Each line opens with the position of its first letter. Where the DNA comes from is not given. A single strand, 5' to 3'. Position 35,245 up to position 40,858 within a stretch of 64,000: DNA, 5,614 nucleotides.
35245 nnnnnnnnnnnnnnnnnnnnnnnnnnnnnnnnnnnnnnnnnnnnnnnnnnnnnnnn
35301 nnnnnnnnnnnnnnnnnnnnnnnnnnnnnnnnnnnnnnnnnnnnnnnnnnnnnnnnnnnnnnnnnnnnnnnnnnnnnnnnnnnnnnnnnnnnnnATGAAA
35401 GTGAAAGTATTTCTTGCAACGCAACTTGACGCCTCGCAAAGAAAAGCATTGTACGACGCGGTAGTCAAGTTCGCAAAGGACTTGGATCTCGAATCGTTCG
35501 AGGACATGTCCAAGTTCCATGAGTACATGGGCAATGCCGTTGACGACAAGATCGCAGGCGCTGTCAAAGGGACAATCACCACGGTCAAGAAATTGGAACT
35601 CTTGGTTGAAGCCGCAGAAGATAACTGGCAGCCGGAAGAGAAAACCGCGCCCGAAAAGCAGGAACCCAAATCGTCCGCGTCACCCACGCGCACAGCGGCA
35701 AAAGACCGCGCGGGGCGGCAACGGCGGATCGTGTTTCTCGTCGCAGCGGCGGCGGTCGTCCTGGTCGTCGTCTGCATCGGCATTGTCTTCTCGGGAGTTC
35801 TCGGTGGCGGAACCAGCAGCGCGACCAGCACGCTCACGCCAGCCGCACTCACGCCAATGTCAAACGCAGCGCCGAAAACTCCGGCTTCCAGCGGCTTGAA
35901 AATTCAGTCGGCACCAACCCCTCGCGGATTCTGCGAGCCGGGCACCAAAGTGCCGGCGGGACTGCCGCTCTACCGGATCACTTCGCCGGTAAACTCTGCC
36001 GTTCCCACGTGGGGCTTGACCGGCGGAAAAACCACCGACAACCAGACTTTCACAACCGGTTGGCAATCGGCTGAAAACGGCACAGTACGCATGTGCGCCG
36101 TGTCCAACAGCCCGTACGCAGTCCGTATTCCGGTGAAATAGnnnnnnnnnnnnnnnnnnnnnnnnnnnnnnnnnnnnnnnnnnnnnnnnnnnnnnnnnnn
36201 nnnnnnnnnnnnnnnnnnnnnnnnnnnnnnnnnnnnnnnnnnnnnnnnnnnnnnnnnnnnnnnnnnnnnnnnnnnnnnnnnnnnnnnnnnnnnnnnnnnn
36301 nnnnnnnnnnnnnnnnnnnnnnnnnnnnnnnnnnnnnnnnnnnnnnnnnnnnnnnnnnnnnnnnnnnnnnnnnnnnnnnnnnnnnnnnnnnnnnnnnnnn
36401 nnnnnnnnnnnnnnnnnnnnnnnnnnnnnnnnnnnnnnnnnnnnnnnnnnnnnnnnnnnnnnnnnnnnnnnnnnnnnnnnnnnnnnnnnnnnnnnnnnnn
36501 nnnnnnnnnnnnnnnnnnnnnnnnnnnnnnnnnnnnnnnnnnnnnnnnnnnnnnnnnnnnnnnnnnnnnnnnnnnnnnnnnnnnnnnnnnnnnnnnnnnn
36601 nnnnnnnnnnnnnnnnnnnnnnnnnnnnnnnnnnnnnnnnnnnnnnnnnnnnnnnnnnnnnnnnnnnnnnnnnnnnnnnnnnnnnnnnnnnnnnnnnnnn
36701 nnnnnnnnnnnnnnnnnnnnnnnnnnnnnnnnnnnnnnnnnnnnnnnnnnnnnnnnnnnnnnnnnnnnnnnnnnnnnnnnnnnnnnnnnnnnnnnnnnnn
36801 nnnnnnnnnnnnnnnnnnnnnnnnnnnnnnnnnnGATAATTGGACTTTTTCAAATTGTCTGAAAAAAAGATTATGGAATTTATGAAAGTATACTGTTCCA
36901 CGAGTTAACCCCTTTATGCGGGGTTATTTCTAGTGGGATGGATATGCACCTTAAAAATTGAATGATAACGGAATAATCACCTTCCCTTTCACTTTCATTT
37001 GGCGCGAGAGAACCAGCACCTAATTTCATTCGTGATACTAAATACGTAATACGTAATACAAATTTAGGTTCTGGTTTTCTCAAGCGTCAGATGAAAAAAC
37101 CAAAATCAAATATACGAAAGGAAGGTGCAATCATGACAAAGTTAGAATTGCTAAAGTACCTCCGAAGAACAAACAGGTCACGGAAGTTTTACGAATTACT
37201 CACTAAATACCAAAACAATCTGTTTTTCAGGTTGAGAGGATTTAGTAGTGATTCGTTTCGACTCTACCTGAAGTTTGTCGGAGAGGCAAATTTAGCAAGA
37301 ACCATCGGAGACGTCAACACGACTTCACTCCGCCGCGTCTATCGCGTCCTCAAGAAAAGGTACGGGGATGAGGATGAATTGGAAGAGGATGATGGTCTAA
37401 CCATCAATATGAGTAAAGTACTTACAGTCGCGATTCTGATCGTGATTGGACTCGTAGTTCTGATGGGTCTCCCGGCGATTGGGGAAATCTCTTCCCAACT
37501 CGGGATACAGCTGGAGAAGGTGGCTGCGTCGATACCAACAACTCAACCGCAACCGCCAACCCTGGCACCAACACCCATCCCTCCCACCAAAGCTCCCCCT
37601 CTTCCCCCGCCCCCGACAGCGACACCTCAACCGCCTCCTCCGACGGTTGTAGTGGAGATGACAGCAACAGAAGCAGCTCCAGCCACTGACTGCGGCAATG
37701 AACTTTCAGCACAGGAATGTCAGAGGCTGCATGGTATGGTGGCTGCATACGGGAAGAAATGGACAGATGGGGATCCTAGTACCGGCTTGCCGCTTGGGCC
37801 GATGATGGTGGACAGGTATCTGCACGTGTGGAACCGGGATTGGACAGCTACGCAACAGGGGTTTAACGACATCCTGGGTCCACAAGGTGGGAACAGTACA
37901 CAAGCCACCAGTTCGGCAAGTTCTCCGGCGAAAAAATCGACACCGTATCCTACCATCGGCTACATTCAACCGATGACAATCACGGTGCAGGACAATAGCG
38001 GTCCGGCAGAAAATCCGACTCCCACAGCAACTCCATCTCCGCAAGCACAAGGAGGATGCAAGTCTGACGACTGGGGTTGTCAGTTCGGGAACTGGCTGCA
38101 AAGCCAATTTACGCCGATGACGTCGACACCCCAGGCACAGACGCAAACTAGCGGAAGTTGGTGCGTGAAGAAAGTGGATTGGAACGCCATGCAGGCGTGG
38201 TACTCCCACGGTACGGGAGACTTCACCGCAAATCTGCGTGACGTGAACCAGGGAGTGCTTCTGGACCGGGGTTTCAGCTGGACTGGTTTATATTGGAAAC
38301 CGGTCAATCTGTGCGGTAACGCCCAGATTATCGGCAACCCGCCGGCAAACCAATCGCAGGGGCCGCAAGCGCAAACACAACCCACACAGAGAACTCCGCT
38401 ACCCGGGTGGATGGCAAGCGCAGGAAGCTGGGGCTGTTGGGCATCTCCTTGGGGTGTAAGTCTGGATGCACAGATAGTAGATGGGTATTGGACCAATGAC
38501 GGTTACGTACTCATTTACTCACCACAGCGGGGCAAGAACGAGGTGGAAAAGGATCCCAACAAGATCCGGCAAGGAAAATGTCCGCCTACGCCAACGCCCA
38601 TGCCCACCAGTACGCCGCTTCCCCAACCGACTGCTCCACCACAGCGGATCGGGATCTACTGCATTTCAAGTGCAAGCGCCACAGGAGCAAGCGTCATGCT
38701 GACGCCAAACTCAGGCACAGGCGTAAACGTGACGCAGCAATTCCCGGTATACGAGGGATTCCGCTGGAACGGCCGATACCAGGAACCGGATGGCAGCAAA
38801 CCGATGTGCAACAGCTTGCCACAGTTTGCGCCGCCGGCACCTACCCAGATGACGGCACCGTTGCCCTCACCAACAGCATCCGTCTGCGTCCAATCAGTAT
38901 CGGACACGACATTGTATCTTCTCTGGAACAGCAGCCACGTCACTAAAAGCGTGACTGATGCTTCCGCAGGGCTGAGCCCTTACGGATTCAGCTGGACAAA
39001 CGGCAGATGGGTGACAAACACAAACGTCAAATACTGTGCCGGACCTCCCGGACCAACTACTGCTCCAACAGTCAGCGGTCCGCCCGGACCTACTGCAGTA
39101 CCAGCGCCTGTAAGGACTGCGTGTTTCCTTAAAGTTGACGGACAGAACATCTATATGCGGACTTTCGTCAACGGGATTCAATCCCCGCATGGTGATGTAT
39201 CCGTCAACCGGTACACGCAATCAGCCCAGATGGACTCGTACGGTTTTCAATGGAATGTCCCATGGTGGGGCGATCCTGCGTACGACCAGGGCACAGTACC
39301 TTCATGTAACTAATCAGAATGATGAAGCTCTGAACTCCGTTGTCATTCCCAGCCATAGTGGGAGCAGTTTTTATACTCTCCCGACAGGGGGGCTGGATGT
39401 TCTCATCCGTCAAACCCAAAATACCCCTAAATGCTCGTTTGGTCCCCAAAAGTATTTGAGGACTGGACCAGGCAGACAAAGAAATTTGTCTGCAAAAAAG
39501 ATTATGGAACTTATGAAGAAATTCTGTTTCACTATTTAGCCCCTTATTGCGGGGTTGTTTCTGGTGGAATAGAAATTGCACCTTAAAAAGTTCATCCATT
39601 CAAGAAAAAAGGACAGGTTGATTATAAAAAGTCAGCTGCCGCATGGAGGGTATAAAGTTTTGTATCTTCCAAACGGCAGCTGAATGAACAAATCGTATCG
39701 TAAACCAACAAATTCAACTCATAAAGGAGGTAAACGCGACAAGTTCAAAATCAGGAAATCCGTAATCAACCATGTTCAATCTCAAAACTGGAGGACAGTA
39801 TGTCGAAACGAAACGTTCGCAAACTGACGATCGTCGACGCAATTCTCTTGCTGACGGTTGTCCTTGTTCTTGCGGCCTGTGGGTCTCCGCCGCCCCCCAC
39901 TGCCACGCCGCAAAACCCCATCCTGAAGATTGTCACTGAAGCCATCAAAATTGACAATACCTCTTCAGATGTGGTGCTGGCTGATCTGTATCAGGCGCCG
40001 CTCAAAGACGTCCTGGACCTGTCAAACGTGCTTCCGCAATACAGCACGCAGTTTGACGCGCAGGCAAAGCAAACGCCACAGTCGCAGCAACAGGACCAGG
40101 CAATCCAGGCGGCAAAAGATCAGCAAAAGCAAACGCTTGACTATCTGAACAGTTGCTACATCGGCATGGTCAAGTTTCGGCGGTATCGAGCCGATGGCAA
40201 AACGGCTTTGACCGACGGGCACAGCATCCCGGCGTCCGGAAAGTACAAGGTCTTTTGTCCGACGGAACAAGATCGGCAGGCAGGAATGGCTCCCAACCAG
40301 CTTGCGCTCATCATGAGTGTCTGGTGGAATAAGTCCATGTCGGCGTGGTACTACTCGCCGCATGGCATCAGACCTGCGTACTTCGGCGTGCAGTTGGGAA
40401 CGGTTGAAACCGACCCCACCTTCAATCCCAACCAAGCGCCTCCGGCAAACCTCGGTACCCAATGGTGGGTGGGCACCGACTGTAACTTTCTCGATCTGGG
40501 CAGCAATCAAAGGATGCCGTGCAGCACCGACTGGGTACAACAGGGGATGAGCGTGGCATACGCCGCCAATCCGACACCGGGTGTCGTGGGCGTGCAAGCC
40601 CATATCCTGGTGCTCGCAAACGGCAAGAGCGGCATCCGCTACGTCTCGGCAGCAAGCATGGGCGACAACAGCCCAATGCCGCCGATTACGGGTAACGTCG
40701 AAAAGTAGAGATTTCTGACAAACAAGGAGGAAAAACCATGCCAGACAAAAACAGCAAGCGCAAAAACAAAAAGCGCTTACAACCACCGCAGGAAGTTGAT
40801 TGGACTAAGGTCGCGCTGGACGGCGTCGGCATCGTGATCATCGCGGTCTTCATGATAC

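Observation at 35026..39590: Repeat families B and C: reused terminator-promoter modules upstream of island genes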

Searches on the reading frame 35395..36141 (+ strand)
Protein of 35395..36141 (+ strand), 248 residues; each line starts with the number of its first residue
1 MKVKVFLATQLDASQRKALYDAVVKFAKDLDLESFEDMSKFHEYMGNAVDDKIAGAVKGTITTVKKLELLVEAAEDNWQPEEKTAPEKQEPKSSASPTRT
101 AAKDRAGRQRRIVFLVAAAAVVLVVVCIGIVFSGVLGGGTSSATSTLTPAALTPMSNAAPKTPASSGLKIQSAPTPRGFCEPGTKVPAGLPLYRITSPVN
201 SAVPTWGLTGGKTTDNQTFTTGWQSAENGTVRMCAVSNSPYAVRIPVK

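Call 14: search_protein_families(library=pfam, proteins=[window:35395-36141:+], max_evalue=0.1)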
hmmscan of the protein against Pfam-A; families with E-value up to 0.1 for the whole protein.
window:35395-36141:+ (248 aa): 1 family
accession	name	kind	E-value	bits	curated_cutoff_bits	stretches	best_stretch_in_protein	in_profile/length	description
PF11837.13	INV_N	-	0.045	14.7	27.8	1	103-177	13-78/109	Beta-fructofuranosidase, N-terminal domain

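Call 49: search_protein_families(library=phrogs, proteins=[window:35395-36141:+], max_evalue=0.01)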
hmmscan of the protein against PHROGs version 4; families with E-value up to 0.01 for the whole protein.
window:35395-36141:+ (248 aa): 1 family
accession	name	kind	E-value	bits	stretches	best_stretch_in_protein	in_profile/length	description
phrog_31563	-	unknown function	0.00025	22.3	1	85-158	6-77/168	-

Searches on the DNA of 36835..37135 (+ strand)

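Call 86: search_dna_similar(query=window:36835-37135:+, collection=phages, mode=distant, max_evalue=0.01, max_rows=5)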
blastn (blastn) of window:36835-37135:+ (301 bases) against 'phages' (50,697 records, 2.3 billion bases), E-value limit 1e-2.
No match.

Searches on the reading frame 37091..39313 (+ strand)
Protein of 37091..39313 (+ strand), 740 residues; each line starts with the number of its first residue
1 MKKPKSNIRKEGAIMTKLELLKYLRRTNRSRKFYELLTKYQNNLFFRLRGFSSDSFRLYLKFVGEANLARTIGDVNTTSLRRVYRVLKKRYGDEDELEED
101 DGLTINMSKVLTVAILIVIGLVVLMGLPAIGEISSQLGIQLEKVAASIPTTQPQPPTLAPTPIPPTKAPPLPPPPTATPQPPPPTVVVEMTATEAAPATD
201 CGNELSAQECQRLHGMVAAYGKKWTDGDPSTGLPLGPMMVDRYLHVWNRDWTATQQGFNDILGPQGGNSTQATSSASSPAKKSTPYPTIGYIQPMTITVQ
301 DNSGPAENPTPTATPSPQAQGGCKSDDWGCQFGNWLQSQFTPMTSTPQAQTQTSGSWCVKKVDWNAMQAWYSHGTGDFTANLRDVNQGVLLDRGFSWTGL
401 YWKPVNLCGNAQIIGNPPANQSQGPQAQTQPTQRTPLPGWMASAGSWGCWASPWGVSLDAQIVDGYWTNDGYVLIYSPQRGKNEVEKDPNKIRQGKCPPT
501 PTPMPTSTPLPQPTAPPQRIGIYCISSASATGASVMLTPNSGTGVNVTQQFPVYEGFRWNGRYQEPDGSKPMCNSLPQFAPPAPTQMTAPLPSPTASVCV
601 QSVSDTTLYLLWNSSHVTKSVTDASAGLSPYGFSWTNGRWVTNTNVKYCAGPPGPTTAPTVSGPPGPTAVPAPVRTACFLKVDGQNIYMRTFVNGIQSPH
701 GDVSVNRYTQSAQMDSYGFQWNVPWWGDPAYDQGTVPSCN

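Call 14: search_protein_families(library=pfam, proteins=[window:37133-39313:+], max_evalue=0.1)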
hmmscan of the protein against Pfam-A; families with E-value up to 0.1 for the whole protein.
window:37133-39313:+ (726 aa): 0 families

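Call 19: find_encoding_contigs(protein=window:37091-39313:+, flank=10000, max_places=6)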
Protein window:37091-39313:+ (740 aa): no gene with exactly this product is on record in the collection.

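Call 38: find_homologous_proteins(query=window:37133-39313:+, max_evalue=0.001)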
Query window:37133-39313:+ (726 aa): 1 proteins with E <= 0.001 among 8000 candidates.
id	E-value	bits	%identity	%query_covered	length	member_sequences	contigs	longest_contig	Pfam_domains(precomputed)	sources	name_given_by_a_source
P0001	0.0e+0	1703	100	100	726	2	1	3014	-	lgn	-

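Call 49: search_protein_families(library=phrogs, proteins=[window:37133-39313:+], max_evalue=0.01)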
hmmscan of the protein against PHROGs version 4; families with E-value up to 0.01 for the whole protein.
window:37133-39313:+ (726 aa): 0 families

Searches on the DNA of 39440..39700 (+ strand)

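Call 87: search_dna_similar(query=window:39440-39700:+, collection=plasmids, mode=distant, max_evalue=0.01, max_rows=5)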
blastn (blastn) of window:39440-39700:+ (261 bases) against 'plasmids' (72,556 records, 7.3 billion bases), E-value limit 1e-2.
No match.

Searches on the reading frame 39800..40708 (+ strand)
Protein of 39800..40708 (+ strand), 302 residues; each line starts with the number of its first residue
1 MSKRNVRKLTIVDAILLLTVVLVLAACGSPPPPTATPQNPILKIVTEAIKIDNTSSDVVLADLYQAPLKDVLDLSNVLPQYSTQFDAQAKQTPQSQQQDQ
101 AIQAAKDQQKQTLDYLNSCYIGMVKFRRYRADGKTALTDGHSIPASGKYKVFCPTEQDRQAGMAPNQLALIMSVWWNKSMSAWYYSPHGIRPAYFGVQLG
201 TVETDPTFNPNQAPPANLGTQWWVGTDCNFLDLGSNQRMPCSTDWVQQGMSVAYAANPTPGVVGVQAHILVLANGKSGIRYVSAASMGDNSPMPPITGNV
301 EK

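Call 14: search_protein_families(library=pfam, proteins=[window:39800-40708:+], max_evalue=0.1)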
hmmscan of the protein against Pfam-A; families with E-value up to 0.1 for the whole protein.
window:39800-40708:+ (302 aa): 0 families

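Call 16: find_encoding_contigs(protein=window:39800-40708:+, flank=10000, max_places=6)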
Protein window:39800-40708:+ (302 aa): 1 contig read that carries it; 1 place shown.
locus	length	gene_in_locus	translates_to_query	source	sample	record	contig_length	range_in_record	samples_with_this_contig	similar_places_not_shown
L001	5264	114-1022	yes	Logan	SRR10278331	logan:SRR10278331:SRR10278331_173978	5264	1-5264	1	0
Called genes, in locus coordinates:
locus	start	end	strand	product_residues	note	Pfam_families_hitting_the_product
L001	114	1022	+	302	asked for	-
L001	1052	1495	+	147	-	-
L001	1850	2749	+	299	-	-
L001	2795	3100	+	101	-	PF06803:DUF1232 (weak)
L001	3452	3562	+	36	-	-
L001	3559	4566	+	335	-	-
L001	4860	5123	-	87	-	-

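Call 49: search_protein_families(library=phrogs, proteins=[window:39800-40708:+], max_evalue=0.01)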
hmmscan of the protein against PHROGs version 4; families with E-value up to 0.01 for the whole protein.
window:39800-40708:+ (302 aa): 1 family
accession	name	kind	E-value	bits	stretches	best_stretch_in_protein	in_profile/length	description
phrog_3198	-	lysis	0.0027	18.2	1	14-38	7-31/68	Rz-like spanin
